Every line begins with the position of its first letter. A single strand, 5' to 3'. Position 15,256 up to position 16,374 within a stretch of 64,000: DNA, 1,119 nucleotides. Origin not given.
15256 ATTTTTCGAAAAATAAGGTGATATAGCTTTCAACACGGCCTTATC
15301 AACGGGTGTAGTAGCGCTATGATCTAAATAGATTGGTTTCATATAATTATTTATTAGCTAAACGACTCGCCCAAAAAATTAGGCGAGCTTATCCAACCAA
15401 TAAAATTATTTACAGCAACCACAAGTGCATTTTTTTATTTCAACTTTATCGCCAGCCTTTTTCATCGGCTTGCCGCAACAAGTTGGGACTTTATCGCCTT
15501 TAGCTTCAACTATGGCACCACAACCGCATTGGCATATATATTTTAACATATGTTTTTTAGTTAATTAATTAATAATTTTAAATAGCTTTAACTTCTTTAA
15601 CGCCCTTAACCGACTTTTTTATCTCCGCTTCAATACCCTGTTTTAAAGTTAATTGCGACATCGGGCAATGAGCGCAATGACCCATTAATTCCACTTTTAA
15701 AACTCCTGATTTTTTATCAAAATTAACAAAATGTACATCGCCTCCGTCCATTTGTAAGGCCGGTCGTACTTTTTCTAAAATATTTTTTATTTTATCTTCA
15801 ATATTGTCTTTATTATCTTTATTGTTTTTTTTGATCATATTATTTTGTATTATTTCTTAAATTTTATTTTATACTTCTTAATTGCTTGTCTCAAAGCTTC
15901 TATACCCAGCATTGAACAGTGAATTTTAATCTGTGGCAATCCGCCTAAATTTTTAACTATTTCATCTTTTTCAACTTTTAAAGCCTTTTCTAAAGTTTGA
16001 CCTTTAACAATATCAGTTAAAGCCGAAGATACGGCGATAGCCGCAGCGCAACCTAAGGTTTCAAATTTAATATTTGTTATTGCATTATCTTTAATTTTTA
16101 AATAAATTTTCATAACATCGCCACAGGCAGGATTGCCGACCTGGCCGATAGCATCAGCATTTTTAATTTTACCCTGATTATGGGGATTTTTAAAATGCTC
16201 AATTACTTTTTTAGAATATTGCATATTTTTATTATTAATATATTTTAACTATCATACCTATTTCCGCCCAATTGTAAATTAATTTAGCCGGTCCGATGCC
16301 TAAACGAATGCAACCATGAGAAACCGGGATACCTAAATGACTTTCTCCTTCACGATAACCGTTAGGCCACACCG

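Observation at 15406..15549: Unannotated 47-aa, 9-cysteine ORF wedged between the Nfu and NifS genes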

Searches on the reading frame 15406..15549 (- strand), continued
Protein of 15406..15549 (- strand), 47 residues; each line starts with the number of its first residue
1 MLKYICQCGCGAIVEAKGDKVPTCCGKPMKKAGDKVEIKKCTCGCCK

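Call 43: fold_search(model_id=the predicted structure, library=pdb)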
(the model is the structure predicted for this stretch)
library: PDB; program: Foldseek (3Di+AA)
matches with E <= 10: 13; with E <= 0.001: 0
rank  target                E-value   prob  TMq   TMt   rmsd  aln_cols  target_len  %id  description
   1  1dfx                  2.9e-01  0.77  0.48  0.21   2.0        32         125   44  DESULFOFERRODOXIN FROM DESULFOVIBRIO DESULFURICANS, ATCC 27774 (released 1998-10-14)
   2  1dxg_A                4.1e-01  0.82  0.52  0.64   1.6        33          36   33  CRYSTAL STRUCTURE OF DESULFOREDOXIN FROM DESULFOVIBRIO GIGAS AT 1.8 A RESOLUTION (released 1997-11-12)
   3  2ji1_A                6.5e-01  0.41  0.49  0.22   4.6        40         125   32  X-ray structure of wild-type superoxide reductase from Desulfoarculus baarsii (released 2007-05-01)
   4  2ji2_A                7.5e-01  0.54  0.51  0.22   2.8        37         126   32  X-ray structure of E114A mutant of superoxide reductase from Desulfoarculus baarsii in the native, reduced form (released 2007-05-01)
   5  2ji2_B                8.0e-01  0.54  0.52  0.23   2.7        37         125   32  X-ray structure of E114A mutant of superoxide reductase from Desulfoarculus baarsii in the native, reduced form (released 2007-05-01)
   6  1vzg_A                8.6e-01  0.51  0.51  0.23   2.8        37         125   32  Structure of superoxide reductase bound to ferrocyanide and active site expansion upon X-ray induced photoreduction (released 2004-08-27)
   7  3cqz_L                2.7e+00  0.10  0.41  0.44   7.2        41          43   29  Crystal structure of 10 subunit RNA polymerase II in complex with the inhibitor alpha-amanitin (released 2008-07-22)
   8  7z0h_L                4.6e+00  0.09  0.44  0.42   7.1        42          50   28  Structure of yeast RNA Polymerase III-Ty1 integrase complex at 2.6 A (focus subunit AC40). (released 2023-04-05)
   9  9bcx_2                4.9e+00  0.07  0.37  0.05   5.0        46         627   24  Cryo-EM structure of the S. cerevisiae ORC-Cdc6-Mcm2-7-DNA complex with a fully closed Mcm2-Mcm5 DNA entry gate (released 2025-01-01)
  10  5oik_L                5.3e+00  0.10  0.48  0.50   4.9        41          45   29  Structure of an RNA polymerase II-DSIF transcription elongation complex (released 2017-09-13)
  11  7w7p_B                6.9e+00  0.07  0.44  0.10   4.8        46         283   20  Cryo-EM structure of gMCM8/9 helicase (released 2023-05-24)
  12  1gh9_MODEL_1_A        6.9e+00  0.03  0.32  0.26   4.8        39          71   18  SOLUTION STRUCTURE OF A 8.3 KDA PROTEIN (GENE MTH1184) FROM METHANOBACTERIUM THERMOAUTOTROPHICUM (released 2000-12-11)
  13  8q67_C                8.4e+00  0.10  0.50  0.05   2.7        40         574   20  Crystal structure of a homohexameric MCM from M. acidophilum (released 2025-03-12)

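Call 55: list_cluster_members(proteins=[window:15406-15549:-, P0005, P0004, P0002, P0006])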
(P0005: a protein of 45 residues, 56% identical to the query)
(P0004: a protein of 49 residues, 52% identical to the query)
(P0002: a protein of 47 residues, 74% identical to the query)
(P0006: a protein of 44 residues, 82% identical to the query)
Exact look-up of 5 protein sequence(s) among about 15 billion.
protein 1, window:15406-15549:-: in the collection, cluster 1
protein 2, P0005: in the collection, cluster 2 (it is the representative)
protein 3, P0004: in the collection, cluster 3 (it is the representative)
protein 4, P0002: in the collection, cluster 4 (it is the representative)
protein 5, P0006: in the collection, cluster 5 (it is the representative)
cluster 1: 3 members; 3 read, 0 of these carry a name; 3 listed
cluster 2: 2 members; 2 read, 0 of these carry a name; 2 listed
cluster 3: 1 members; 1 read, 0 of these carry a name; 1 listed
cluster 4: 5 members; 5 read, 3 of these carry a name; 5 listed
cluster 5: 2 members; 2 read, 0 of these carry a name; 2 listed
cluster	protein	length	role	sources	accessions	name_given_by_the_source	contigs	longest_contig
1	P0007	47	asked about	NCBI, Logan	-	-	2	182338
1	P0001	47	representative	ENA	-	-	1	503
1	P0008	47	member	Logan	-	-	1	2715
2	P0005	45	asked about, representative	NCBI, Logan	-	-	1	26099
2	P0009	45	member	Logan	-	-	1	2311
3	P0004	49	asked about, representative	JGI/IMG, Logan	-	-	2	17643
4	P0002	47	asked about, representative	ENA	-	-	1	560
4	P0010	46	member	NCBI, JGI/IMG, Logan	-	ribonucleotide monophosphatase NagD (HAD superfamily)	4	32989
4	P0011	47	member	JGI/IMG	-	hypothetical protein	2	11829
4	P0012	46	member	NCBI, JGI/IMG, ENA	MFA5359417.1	MAG: hypothetical protein WC349_00445 [Patescibacteria group bacterium] | ribonucleotide monophosphatase NagD (HAD superfamily)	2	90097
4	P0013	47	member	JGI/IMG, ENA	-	-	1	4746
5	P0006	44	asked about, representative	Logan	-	-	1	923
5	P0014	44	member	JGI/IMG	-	-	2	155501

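Call 60: search_protein_families(library=ncbifam, proteins=[P0005, P0004, P0002, P0006], max_evalue=10)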
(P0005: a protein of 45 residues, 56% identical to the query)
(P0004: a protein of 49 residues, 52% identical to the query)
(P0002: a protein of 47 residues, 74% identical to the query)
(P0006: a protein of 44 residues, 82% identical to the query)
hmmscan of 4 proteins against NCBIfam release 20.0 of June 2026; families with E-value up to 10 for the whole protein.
P0005 (45 aa): 0 families

P0004 (49 aa): 1 family
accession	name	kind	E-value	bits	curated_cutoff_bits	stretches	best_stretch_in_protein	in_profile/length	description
TIGR00320.1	dfx_rbo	equivalog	0.69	10.1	146.9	1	2-40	6-44/125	desulfoferrodoxin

P0002 (47 aa): 1 family
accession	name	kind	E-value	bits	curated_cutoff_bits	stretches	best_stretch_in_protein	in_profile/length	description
TIGR00320.1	dfx_rbo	equivalog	0.2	11.8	146.9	1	3-38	7-43/125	desulfoferrodoxin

P0006 (44 aa): 1 family
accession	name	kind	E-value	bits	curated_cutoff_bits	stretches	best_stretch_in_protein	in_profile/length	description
TIGR00320.1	dfx_rbo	equivalog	0.14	12.3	146.9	1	2-37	6-42/125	desulfoferrodoxin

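Call 64: find_homologous_proteins(query=A8, max_evalue=10)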
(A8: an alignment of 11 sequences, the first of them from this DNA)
Query A8 (11 sequences) (47 aa, profile of the alignment): 255 proteins with E <= 10 among 526 candidates; the best 120 are listed.
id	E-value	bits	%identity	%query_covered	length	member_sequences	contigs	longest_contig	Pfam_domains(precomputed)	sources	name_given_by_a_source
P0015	6.9e-18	82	63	98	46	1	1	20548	-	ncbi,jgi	-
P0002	4.7e-17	79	74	100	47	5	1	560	-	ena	-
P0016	1.2e-15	75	62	98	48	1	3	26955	-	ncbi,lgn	ncbi:MAG: hypothetical protein ABIE43_02435 [Patescibacteria group bacterium]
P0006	1.7e-15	74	82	70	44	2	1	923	-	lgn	-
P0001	6.6e-15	72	96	100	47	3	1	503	-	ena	-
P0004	9.9e-15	72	51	98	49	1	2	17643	-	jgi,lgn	-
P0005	2.1e-14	71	54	98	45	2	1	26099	-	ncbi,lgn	-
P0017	1.3e-12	65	65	98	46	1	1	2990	-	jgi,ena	-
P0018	9.0e-12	62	54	100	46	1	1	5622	-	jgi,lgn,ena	-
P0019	5.9e-11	60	55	98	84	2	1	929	-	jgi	-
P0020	8.7e-8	50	55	62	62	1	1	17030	-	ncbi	-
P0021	1.5e-7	49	57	60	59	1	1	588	-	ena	-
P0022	4.6e-7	47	52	66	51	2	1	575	-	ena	-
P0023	6.5e-7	47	50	60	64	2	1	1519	-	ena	-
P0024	7.2e-7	47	52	66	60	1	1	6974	-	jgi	jgi:hypothetical protein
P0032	3.5e-6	44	54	60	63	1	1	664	PF06397.18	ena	-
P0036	5.9e-6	44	50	60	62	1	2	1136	PF06397.18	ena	-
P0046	1.2e-5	43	57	98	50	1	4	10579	-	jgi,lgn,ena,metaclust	metaclust:\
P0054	2.6e-5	42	59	62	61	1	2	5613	PF06397.18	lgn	-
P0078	1.9e-4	39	55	62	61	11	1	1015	PF06397.18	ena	-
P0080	2.0e-4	39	52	60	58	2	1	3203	PF06397.18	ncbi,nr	ncbi:MAG TPA: hypothetical protein ENI42_00380, partial [Thermoplasmatales archaeon]|nr:hypothetical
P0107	8.7e-4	37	50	47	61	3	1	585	PF06397.18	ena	-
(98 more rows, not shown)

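Call 66: find_encoding_contigs(protein=P0046, flank=6000, max_places=3)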
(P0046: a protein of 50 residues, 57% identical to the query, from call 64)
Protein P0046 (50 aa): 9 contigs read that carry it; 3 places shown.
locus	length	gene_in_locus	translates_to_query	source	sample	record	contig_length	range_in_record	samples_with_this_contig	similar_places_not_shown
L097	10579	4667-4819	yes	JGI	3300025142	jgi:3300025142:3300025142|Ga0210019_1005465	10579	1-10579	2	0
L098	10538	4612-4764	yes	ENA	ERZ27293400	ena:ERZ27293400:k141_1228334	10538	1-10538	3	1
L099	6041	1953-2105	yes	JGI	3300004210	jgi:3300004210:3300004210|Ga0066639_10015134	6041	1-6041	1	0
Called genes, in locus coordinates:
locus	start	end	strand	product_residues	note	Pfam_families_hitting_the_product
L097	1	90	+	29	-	?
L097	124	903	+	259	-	PF01467:CTP_transf_like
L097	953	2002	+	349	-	PF02618:YceG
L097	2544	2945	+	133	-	PF02082:Rrf2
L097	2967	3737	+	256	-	PF18884:TSP3_bac (weak), PF03734:YkuD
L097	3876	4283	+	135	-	PF01592:NifU_N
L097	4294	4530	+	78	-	PF01106:NifU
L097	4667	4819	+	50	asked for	-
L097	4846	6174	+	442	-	PF00266:Aminotran_5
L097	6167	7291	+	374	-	PF01728:FtsJ (faint), PF02353:CMAS, PF05175:MTS (weak), PF13489:Methyltransf_23, PF08241:Methyltransf_11, PF08242:Methyltransf_12, PF13649:Methyltransf_25, PF13847:Methyltransf_31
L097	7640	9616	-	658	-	-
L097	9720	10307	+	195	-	PF01066:CDP-OH_P_transf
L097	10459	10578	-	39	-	?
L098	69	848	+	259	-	PF01467:CTP_transf_like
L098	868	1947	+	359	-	PF02618:YceG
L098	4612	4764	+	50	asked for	-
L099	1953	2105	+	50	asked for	-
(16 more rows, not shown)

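Call 67: find_encoding_contigs(protein=P0018, flank=6000, max_places=2)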
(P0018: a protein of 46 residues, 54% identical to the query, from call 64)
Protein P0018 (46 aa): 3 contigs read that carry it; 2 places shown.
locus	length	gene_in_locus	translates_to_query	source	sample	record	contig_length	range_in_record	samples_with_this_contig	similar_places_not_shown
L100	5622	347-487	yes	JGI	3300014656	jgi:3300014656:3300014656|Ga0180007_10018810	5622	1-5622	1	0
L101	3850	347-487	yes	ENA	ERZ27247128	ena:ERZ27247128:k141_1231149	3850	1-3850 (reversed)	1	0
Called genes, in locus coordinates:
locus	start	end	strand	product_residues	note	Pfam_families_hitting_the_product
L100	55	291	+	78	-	PF01106:NifU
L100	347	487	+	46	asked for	-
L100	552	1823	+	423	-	PF00266:Aminotran_5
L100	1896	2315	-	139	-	-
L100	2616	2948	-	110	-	-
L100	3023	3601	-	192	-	PF04350:PilO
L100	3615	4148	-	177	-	PF05137:PilN (weak)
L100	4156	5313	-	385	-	PF11104:PilM_2, PF06723:MreB_Mbl (faint), PF14450:FtsA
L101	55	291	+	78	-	PF01106:NifU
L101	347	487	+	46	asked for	-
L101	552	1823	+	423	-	PF00266:Aminotran_5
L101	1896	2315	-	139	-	-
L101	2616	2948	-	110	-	-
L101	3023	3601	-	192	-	PF04350:PilO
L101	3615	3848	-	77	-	?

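Call 68: find_encoding_contigs(protein=P0017, flank=6000, max_places=2)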
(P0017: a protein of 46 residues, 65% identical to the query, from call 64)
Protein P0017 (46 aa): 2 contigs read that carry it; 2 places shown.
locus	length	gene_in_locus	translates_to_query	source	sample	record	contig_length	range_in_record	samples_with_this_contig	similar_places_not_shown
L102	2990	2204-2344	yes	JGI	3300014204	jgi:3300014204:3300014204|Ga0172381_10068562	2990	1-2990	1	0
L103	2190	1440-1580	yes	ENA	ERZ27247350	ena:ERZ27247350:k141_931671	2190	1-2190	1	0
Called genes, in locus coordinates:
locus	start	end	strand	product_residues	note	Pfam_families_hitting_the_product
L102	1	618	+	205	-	?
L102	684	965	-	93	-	PF01016:Ribosomal_L27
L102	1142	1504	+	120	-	PF02082:Rrf2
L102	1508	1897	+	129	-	PF01592:NifU_N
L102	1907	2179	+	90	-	PF01106:NifU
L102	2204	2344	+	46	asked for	-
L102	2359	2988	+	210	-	?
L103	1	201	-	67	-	?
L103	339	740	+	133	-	PF02082:Rrf2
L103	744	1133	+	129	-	PF01592:NifU_N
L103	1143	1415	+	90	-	PF01106:NifU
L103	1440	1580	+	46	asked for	-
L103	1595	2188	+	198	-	?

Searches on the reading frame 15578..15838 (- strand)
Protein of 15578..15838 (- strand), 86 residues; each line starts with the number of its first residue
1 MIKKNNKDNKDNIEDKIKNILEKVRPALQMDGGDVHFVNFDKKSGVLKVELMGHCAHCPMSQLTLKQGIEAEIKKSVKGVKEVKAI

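Call 3: search_protein_families(library=pfam, proteins=[window:15578-15838:-], max_evalue=10)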
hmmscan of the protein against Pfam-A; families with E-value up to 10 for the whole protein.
window:15578-15838:- (86 aa): 3 families
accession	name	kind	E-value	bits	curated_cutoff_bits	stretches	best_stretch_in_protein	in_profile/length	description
PF01106.22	NifU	-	1.9e-25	89.2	27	1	17-83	1-66/67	NifU-like domain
PF05215.19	Spiralin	-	0.007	17.3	25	1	5-49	18-65/81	Spiralin domain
PF18046.7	FKBP26_C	-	0.029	15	27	1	14-84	2-66/72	FKBP26_C-terminal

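Call 4: search_protein_families(library=ncbifam, proteins=[window:15578-15838:-], max_evalue=10)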
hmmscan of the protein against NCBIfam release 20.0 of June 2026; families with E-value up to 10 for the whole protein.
window:15578-15838:- (86 aa): 4 families
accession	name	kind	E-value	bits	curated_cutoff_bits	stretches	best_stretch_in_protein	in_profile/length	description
TIGR02000.1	NifU_proper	equivalog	9.5e-12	44.9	273.3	1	15-85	222-289/290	Fe-S cluster assembly protein NifU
TIGR03341.1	YhgI_GntY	equivalog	6.8e-10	39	269.35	1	8-84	101-177/190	Fe-S biogenesis protein NfuA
NF008392.0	PRK11190.1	equivalog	1.6e-07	31.4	268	1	12-83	106-178/192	Fe-S biogenesis protein NfuA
NF038130.1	PEP_NF038130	equivalog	0.15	11.7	60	1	35-67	160-192/283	NF038130 family PEP-CTERM protein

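Call 35: find_related_loci(query=A5, collection=metagenome_contigs, flank=4000)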
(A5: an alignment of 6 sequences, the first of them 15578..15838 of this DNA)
Query A5 (86 aa) in metagenome_contigs; peptide patterns used: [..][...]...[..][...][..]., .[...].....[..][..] (x = any residue, [..] = any of these).
600 stretches matched a pattern (row limit reached: there are more); 524 encode a relative of the query (tblastn E <= 1e-3); the best 80 are kept; 80 distinct loci.
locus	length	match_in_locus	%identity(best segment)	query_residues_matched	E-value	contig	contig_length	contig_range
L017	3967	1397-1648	79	4-86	7e-42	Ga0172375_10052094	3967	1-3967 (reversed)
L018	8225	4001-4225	81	12-86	9e-39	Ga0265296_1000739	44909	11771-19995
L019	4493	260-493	77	9-86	6e-39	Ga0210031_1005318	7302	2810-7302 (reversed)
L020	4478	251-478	82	11-86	1e-38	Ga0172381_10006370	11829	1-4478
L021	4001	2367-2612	73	5-86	9e-38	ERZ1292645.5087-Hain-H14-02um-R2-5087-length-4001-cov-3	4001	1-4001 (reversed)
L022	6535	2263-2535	69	3-86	8e-38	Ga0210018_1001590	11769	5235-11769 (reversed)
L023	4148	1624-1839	81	15-86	2e-37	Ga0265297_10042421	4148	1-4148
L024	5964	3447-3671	72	12-86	5e-35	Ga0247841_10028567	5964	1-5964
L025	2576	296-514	73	13-85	2e-32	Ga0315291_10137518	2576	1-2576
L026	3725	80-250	84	13-69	7e-32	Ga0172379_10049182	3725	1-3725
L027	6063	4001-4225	65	12-86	2e-31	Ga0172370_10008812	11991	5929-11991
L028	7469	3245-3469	65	12-86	2e-31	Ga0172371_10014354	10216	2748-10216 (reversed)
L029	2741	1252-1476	64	12-86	5e-31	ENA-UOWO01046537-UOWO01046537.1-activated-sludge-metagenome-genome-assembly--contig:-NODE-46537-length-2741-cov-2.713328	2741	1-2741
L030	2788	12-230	68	11-83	2e-30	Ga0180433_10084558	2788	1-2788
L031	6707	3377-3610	62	6-83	7e-30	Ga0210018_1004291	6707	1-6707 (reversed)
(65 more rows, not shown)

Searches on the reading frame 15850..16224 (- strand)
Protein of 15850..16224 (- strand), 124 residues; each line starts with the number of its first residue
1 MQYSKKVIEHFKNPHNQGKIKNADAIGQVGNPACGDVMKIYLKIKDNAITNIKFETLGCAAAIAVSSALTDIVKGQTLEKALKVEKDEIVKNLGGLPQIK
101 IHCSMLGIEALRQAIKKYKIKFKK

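Call 3: search_protein_families(library=pfam, proteins=[window:15850-16224:-], max_evalue=10)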
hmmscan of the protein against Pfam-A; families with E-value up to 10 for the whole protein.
window:15850-16224:- (124 aa): 2 families
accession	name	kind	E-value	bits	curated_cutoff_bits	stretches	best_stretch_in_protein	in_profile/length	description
PF01592.21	NifU_N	-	1.7e-46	157.9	22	1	2-122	1-124/127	NifU-like N terminal domain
PF03461.20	TRCF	-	0.16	12.8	25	1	88-123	50-85/95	TRCF domain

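Call 4: search_protein_families(library=ncbifam, proteins=[window:15850-16224:-], max_evalue=10)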
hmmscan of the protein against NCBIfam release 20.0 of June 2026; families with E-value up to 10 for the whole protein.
window:15850-16224:- (124 aa): 4 families
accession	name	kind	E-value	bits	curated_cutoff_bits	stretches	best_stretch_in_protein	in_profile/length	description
TIGR03419.1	NifU_clost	equivalog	1.5e-50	170.6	187.9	1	3-121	1-119/121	Fe-S cluster assembly scaffold protein NifU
TIGR02000.1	NifU_proper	equivalog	4.3e-40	137.9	273.3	1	2-119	3-122/290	Fe-S cluster assembly protein NifU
TIGR01999.1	iscU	equivalog_domain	1.1e-37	128.8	192.4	1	3-121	1-122/124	Fe-S cluster assembly scaffold IscU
TIGR01994.1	SUF_scaf_2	equivalog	1.3e-22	80.2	92.5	1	3-86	5-88/137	Fe-S cluster assembly sulfur transfer protein SufU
